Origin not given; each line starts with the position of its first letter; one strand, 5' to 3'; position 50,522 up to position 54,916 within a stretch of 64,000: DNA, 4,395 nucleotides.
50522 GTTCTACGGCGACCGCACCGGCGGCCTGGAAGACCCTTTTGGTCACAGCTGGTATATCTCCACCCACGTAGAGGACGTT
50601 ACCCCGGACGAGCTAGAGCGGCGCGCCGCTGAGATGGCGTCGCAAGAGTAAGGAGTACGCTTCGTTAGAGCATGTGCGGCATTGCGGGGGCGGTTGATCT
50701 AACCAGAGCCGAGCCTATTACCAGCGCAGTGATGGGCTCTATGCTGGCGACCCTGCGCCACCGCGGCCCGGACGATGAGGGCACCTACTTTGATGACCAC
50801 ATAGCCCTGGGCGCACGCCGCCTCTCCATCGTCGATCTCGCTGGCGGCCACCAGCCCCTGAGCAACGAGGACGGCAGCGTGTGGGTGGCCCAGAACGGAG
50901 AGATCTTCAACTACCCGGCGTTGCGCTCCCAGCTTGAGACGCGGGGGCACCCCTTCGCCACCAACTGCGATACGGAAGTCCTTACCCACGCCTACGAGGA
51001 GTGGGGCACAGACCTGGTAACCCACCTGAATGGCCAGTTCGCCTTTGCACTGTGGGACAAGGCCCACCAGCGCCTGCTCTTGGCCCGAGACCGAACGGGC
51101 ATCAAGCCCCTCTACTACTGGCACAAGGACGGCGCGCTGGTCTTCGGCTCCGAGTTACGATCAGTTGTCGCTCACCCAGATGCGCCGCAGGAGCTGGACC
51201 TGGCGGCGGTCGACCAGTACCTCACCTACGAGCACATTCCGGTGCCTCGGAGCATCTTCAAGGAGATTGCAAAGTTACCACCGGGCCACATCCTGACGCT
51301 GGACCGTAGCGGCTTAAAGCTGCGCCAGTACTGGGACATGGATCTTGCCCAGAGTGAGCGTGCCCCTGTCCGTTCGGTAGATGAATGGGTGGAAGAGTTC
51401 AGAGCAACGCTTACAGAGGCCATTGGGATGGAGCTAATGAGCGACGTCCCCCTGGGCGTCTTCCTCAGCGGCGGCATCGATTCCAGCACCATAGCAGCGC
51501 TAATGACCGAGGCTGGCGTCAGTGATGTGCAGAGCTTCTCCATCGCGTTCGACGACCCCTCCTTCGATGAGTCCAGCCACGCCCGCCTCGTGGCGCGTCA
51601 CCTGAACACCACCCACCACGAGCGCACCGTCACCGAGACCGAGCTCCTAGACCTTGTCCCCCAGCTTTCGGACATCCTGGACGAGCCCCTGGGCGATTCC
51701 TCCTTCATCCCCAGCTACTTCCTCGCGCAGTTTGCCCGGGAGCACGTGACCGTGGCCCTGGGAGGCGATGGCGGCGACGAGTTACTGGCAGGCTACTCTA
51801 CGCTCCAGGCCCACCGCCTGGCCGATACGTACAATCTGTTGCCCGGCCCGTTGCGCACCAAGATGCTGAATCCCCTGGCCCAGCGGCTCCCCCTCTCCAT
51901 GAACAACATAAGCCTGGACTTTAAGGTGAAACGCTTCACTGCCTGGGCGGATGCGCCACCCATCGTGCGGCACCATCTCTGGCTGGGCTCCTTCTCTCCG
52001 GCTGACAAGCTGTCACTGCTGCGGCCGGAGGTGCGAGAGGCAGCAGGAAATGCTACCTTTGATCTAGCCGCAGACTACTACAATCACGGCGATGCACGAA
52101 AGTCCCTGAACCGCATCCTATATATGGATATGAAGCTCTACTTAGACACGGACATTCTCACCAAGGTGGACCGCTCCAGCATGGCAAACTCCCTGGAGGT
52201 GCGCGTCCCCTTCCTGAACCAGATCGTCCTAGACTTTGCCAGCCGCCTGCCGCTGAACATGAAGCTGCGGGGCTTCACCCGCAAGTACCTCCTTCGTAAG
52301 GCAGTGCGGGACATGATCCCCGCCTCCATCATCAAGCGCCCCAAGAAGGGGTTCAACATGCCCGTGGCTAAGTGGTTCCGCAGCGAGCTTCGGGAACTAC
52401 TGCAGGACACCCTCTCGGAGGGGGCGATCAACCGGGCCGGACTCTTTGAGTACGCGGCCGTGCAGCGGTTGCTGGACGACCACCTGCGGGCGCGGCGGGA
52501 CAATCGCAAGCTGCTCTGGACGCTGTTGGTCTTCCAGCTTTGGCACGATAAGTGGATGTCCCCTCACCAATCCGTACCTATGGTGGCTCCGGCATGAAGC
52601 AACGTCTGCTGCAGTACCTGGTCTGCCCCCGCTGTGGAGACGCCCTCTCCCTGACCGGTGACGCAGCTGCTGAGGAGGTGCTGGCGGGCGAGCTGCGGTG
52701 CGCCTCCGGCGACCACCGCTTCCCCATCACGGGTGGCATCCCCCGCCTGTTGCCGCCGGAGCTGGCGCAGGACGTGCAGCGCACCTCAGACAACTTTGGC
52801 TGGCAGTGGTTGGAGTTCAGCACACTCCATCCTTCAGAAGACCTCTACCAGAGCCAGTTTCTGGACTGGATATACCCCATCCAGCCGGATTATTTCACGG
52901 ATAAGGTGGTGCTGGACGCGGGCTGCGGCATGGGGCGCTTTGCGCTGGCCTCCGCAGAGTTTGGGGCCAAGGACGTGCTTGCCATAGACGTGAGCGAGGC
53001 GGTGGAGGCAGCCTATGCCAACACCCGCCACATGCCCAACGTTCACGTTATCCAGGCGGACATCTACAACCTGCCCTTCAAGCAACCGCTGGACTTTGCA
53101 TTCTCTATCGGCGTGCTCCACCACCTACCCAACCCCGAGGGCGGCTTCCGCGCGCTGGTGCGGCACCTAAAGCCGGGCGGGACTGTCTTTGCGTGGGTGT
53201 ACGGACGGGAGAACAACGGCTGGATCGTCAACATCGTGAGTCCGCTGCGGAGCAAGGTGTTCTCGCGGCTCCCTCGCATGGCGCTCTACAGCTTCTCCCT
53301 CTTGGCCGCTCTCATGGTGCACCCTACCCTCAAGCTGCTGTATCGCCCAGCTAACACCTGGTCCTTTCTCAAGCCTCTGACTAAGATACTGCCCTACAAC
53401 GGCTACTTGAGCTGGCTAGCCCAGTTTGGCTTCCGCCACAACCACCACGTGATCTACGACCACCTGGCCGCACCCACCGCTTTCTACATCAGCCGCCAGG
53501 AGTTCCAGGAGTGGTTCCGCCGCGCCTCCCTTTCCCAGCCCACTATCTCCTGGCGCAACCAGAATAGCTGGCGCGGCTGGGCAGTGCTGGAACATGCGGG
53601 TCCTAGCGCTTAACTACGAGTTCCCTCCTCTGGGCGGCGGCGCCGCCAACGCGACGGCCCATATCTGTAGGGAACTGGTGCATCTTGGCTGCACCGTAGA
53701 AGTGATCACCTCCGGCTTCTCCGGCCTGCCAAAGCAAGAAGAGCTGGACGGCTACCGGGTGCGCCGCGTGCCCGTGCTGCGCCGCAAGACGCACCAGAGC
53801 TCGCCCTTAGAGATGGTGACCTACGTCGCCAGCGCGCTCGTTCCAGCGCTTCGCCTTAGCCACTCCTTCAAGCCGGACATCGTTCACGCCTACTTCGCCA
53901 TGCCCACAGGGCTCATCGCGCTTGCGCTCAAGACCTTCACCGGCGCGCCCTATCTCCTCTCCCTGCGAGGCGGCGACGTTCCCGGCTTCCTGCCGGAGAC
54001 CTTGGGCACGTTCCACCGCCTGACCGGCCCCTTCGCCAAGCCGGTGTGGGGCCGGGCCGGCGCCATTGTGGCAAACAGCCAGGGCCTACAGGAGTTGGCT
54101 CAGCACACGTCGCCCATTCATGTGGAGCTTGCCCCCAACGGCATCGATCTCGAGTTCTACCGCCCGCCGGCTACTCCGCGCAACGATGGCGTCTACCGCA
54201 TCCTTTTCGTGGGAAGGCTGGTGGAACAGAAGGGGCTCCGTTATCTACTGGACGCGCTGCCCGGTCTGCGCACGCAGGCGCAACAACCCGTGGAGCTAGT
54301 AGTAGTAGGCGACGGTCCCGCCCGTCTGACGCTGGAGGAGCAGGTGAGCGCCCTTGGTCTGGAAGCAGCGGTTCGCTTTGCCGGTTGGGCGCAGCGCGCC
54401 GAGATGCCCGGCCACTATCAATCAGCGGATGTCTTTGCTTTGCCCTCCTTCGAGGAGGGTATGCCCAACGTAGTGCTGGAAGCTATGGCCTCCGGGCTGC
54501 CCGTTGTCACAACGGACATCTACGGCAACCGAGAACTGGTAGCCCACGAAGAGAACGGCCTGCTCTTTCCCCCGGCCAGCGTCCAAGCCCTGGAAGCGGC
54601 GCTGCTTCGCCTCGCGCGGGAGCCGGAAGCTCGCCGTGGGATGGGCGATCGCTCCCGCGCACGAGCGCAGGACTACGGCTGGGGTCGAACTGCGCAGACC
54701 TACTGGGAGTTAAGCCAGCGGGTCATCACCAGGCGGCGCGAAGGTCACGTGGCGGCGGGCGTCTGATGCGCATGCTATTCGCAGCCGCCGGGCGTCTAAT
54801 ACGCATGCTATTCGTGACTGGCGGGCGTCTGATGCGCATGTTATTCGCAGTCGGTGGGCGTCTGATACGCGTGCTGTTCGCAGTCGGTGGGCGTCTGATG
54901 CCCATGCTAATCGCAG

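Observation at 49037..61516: Candidate three-component extracytoplasmic glycosylation module: a GtrB/ArnC-like GT2, a flippase-like protein and two GT-C membrane glycosyltransferases.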

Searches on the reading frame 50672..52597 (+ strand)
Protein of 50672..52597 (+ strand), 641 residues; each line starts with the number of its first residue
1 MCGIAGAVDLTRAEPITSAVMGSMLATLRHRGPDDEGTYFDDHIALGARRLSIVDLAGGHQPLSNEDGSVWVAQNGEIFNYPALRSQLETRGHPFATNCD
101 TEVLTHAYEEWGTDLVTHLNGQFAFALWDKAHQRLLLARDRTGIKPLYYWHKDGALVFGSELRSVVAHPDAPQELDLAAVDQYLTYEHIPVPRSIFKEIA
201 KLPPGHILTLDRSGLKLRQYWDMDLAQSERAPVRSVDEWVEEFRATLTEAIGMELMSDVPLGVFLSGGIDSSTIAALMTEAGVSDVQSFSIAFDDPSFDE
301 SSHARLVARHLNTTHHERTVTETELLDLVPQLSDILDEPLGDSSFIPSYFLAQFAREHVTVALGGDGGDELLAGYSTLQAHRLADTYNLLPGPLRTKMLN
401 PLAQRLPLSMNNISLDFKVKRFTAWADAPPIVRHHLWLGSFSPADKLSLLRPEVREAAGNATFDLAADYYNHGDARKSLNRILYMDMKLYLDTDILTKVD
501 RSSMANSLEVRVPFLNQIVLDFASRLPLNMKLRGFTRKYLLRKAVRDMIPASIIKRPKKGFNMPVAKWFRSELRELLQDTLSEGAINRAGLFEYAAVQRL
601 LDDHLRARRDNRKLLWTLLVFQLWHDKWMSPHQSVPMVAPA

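Call 3: search_protein_families(library=pfam, proteins=[window:50672-52597:+], max_evalue=0.01)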
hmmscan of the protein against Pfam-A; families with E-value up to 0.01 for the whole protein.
window:50672-52597:+ (641 aa): 6 families
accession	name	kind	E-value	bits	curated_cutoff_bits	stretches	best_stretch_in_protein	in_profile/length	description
PF00733.27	Asn_synthase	-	5.2e-103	345.8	21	1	242-625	1-353/354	Asparagine synthase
PF13537.11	GATase_7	-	9.8e-46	155.2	25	1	49-165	2-121/123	Glutamine amidotransferase domain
PF13522.11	GATase_6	-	1.8e-43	148.1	27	1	33-161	1-130/130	Glutamine amidotransferase domain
PF12481.13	DUF3700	-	3.8e-05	23.7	27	1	115-162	125-173/228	Aluminium induced protein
PF06508.19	QueC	-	0.006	16.5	22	0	263-320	4-60/210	Queuosine biosynthesis protein QueC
PF02540.23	NAD_synthase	-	0.0075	15.9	21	0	247-377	9-139/242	NAD synthase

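Call 5: search_protein_families(library=ncbifam, proteins=[window:50672-52597:+], max_evalue=0.01)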
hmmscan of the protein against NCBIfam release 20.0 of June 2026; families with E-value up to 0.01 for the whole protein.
window:50672-52597:+ (641 aa): 11 families
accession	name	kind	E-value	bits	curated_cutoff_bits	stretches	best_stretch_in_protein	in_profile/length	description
TIGR03108.1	eps_aminotran_1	hypoth_equivalog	2e-188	628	816.9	1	1-623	1-623/628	XrtA/PEP-CTERM system amidotransferase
TIGR01536.1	asn_synth_AEB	equivalog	8.1e-149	496.9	267.1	1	2-561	1-517/517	asparagine synthase (glutamine-hydrolyzing)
TIGR03104.1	trio_amidotrans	equivalog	1.3e-127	426.5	570.1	2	1-376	1-381/589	N-acetylglutaminylglutamine amidotransferase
NF006949.0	PRK09431.1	equivalog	8.3e-99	331.6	499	3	1-168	1-168/554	asparagine synthase B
NF033535.1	lass_lactam_cya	exception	1.9e-79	267.9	525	2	1-374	1-379/668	lasso peptide isopeptide bond-forming cyclase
NF033561.1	macrolact_Ik_Al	subfamily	2.1e-28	99.3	300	2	103-373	62-332/561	albusnodin/ikarugamycin family macrolactam cyclase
NF001484.0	PRK00331.1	subfamily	2.3e-10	39.5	381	1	62-171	87-204/601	isomerizing glutamine--fructose-6-phosphate transaminase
TIGR01134.1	purF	equivalog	2.8e-10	40.1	350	1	60-161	84-195/432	amidophosphoribosyltransferase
TIGR01135.1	glmS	equivalog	1.5e-09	37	418.05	1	62-172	86-204/607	glutamine--fructose-6-phosphate transaminase (isomerizing)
NF010587.0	PRK13980.1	equivalog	0.00023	20.5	255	1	260-377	35-151/267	NAD+ synthase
TIGR00552.1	nadE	equivalog_domain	0.0018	17.6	63.65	1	240-377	6-147/251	NAD(+) synthase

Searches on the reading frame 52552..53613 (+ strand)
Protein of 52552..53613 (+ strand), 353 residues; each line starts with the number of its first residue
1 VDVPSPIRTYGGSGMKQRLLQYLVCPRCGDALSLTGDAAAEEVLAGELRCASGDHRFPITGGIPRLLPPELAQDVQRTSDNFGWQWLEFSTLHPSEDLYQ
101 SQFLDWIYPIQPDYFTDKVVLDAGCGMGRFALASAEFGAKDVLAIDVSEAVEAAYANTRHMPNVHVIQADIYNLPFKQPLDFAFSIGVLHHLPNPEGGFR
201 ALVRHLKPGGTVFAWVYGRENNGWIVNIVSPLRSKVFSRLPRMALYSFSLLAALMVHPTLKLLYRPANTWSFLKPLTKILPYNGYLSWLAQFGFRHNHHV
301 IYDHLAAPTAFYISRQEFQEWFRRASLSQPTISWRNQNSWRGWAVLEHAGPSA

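Call 3: search_protein_families(library=pfam, proteins=[window:52552-53613:+], max_evalue=0.01)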
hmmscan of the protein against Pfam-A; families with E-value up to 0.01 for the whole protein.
window:52552-53613:+ (353 aa): 13 families
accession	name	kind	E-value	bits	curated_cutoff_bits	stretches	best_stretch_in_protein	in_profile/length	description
PF13649.12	Methyltransf_25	-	6.1e-18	65.8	27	1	120-210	1-97/97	Methyltransferase domain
PF08241.18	Methyltransf_11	-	6.4e-18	65.6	21.2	1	121-213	1-94/95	Methyltransferase domain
PF13847.12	Methyltransf_31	-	1.1e-12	48.3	27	1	117-212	4-107/145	Methyltransferase domain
PF13489.12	Methyltransf_23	-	1.2e-12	48.3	27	1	115-213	21-115/164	Methyltransferase domain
PF08242.18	Methyltransf_12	-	7.1e-12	46.4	30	1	121-211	1-97/98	Methyltransferase domain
PF08003.17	Methyltransf_9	-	2.6e-07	30.4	23.8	1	115-212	114-215/315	Protein of unknown function (DUF1698)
PF06325.19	PrmA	-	1.7e-06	28.2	22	1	117-159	162-205/296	Ribosomal protein L11 methyltransferase (PrmA)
PF01728.25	FtsJ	-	2.7e-05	24.6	24.1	1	116-179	21-83/181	FtsJ-like methyltransferase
PF03966.22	Trm112p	-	0.0003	21.1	22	1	16-62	1-40/40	Trm112p-like protein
PF05175.20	MTS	-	0.0014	18.8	23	1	116-181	31-100/170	Methyltransferase small domain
PF03848.20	TehB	-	0.0045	16.9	20.4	1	120-192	34-108/193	Tellurite resistance protein TehB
PF02390.23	Methyltransf_4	-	0.0045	16.9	24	1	118-172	3-61/173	Putative methyltransferase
PF05958.17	tRNA_U5-meth_tr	-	0.0066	15.9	23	1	82-167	170-254/357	tRNA (Uracil-5-)-methyltransferase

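Call 5: search_protein_families(library=ncbifam, proteins=[window:52552-53613:+], max_evalue=0.01)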
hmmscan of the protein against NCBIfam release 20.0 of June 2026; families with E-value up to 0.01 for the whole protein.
window:52552-53613:+ (353 aa): 39 families (the best 25 are shown)
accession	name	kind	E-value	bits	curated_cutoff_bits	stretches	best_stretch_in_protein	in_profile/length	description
NF038101.1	Trm112_arch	equivalog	5e-14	52.2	77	1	15-71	1-58/59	methytransferase partner Trm112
TIGR02072.1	BioC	equivalog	1.4e-11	44.7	184.95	1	114-216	32-134/244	malonyl-ACP O-methyltransferase BioC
NF011650.0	PRK15068.1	equivalog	3e-11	42.7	209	1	115-212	121-223/324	tRNA 5-methoxyuridine(34)/uridine 5-oxyacetic acid(34) synthase CmoB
TIGR00452.1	TIGR00452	equivalog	9.6e-10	37.8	275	1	115-212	116-217/316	tRNA 5-methoxyuridine(34)/uridine 5-oxyacetic acid(34) synthase CmoB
TIGR01983.1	UbiG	equivalog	1.7e-09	37.4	102.95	1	113-230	46-167/228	bifunctional 2-polyprenyl-6-hydroxyphenol methylase/3-demethylubiquinol 3-O-methyltransferase UbiG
TIGR04290.1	meth_Rta_06860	hypoth_equivalog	1.4e-08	34.5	300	1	104-195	37-131/226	TIGR04290 family methyltransferase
NF002463.0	PRK01683.1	equivalog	4.7e-08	33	297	1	118-212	33-126/258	trans-aconitate 2-methyltransferase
NF045667.1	MTase_DVU1556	equivalog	1.4e-07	31.2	155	1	118-212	24-117/213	DVU_1556 family methyltransferase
NF001785.0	PRK00517.2-2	equivalog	9.2e-07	28.3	188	1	115-178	144-210/282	50S ribosomal protein L11 methyltransferase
NF007610.0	PRK10258.1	equivalog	9.8e-07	28.3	342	1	119-212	45-136/251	malonyl-ACP O-methyltransferase BioC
NF041537.1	ArsM_AhpD_UU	exception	2.6e-06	26.5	510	1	118-212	78-178/345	arsenite methyltransferase/AhpD domain selenoprotein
TIGR01934.1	MenG_MenH_UbiE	subfamily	3e-06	26.7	158.35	1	116-236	39-163/223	ubiquinone/menaquinone biosynthesis methyltransferase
NF041536.1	ArsM_DUF2284_UU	exception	5.3e-06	25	575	1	118-213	78-179/459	arsenite methyltransferase/DUF2284 domain selenoprotein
TIGR02021.1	BchM-ChlM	equivalog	1e-05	25.1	158.9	1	101-158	42-96/218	magnesium protoporphyrin IX methyltransferase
NF043040.1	corrin_prot_MT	hypoth_equivalog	2e-05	24.1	180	1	117-212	42-145/216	corrinoid protein-associated methyltransferase CpaM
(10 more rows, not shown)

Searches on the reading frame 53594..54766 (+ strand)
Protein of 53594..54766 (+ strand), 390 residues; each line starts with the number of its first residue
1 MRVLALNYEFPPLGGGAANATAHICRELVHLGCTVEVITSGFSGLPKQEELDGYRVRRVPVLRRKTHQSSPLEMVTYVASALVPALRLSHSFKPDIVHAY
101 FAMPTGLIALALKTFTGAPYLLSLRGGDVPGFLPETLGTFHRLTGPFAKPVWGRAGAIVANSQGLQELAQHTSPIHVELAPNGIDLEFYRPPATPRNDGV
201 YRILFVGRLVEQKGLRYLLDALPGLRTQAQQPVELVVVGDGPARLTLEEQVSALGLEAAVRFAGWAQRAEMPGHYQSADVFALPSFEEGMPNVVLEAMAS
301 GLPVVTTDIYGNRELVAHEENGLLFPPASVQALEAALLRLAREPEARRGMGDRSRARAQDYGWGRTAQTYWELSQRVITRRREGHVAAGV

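Call 3: search_protein_families(library=pfam, proteins=[window:53594-54766:+], max_evalue=0.01)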
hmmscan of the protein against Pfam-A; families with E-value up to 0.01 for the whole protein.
window:53594-54766:+ (390 aa): 7 families
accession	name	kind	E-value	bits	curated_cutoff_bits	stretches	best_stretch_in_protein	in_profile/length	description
PF00534.26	Glycos_transf_1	-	8e-44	149.6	26.4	1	195-356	10-171/172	Glycosyl transferases group 1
PF13692.12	Glyco_trans_1_4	-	8.2e-43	146.5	27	1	202-341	3-140/142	Glycosyl transferases group 1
PF13439.12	Glyco_transf_4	-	1.9e-21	77.3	28.5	1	15-187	2-169/170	Glycosyltransferase Family 4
PF13579.12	Glyco_trans_4_4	-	1.1e-18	68.5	29.7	1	15-183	1-158/158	Glycosyl transferase 4-like domain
PF20706.3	GT4-conflict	-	2.4e-13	50.3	26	1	167-319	164-323/385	Family 4 Glycosyltransferase in conflict systems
PF13524.12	Glyco_trans_1_2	-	3.5e-06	27.5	25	1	250-368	27-140/144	Glycosyl transferase-like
PF13477.12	Glyco_trans_4_2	-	6.4e-06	26.8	23.4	1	21-132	13-114/139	Glycosyl transferase 4-like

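Call 5: search_protein_families(library=ncbifam, proteins=[window:53594-54766:+], max_evalue=0.01)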
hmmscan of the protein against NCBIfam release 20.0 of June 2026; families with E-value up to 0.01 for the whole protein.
window:53594-54766:+ (390 aa): 46 families (the best 25 are shown)
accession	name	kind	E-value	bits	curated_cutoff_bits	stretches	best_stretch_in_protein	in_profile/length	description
TIGR03088.1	stp2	hypoth_equivalog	2.2e-40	138.9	409.05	1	172-377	157-373/374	TIGR03088 family PEP-CTERM/XrtA system glycosyltransferase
NF047684.1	TeichurnBiosyTuaC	equivalog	6.2e-37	127.4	550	1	79-348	95-359/391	teichuronic acid biosynthesis protein TuaC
NF041876.1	EPS_EpsE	equivalog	1.1e-36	127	400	1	167-360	178-379/389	exopolysaccharide biosynthesis GT4 family glycosyltransferase EpsE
TIGR04063.1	stp3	hypoth_equivalog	3e-31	108.7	442.05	1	12-377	11-395/397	TIGR04063 family PEP-CTERM/XrtA system glycosyltransferase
NF038229.1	Glyco4_Geo_Pelo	equivalog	7.5e-31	107.4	400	1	87-378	49-337/338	GPMC system family 4 glycosyltransferase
TIGR02149.1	glgA_Coryne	subfamily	8.3e-24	84.4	302.4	1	1-378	1-391/391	glycogen synthase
TIGR03449.1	mycothiol_MshA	equivalog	1.6e-23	83.3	462.5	1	163-375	174-401/406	D-inositol-3-phosphate glycosyltransferase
NF041879.1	EPS_EpsH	equivalog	2.9e-22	79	800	1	146-381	181-420/431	exopolysaccharide biosynthesis glycosyltransferase EpsH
TIGR03999.1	thiol_BshA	equivalog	3.9e-22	78.7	273.7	1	95-377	86-373/375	N-acetyl-alpha-D-glucosaminyl L-malate synthase BshA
TIGR04047.1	MSMEG_0565_glyc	hypoth_equivalog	3.2e-21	75.9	259.85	1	154-372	138-369/373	MSMEG_0565 family glycosyltransferase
NF050056.1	ProtGlycPglH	equivalog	3.6e-19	69.1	600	1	202-376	181-352/354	GalNAc-alpha-(1->4)-GalNAc-alpha-(1->3)-diNAcBac-PP-undecaprenol alpha-1,4-N-acetyl-D-galactosaminyltransferase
TIGR04157.1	glyco_rSAM_CFB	subfamily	2.3e-18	66.4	400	1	203-328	230-351/406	TIGR04157 family glycosyltransferase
NF046085.1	XrtY_assoc_Gly1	equivalog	2.7e-17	62.7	400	1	147-379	154-386/387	XrtY-associated glycosyltransferase XYAG1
NF007396.0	PRK09922.1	equivalog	7.3e-16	58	385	1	195-341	177-324/361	lipopolysaccharide 1,6-galactosyltransferase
TIGR04005.1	wcaL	equivalog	2.6e-15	56.2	537.6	1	182-342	204-369/406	colanic acid biosynthesis glycosyltransferase WcaL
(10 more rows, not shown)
